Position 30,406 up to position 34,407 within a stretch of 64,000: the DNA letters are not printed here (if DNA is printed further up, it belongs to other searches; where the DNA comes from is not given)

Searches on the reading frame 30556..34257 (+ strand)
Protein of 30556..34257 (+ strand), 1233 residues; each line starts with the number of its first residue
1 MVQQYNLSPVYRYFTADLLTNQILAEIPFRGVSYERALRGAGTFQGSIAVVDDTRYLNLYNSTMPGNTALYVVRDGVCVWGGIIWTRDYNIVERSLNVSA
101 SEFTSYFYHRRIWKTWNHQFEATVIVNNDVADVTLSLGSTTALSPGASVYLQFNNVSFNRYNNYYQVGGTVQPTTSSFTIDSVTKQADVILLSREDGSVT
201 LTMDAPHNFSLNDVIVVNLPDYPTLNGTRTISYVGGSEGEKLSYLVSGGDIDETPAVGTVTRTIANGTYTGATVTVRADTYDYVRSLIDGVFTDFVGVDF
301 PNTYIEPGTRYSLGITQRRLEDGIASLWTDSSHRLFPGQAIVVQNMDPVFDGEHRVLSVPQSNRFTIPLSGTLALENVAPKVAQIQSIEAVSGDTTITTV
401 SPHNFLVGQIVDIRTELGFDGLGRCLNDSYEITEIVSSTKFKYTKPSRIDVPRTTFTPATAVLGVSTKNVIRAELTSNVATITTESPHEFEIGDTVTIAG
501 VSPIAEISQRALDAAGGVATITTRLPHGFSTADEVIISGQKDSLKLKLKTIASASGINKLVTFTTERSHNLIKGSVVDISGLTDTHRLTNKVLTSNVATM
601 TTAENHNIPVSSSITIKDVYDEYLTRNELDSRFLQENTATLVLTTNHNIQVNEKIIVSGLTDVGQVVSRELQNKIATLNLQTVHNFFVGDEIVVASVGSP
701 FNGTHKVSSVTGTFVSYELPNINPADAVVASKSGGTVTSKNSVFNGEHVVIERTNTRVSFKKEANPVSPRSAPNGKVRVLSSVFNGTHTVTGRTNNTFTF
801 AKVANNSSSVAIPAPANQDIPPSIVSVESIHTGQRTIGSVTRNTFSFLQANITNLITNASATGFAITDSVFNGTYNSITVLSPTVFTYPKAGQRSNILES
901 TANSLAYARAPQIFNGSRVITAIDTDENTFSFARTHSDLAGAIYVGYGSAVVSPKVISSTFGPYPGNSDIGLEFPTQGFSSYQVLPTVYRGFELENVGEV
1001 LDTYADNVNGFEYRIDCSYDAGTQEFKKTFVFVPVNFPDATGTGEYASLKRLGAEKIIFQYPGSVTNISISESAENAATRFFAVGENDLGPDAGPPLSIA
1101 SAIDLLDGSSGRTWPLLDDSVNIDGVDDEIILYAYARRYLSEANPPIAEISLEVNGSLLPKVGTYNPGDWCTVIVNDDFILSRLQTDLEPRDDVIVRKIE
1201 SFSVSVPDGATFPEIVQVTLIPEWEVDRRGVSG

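Call 6: search_protein_families(library=pfam, proteins=[window:30556-34257:+], max_evalue=0.01)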
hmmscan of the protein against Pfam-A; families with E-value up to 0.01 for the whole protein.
window:30556-34257:+ (1233 aa): 1 family
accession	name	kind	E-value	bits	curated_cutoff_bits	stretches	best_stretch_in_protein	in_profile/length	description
PF16190.11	E1_FCCH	-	6.9e-06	26.5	29.5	0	479-507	5-33/70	Ubiquitin-activating enzyme E1 FCCH domain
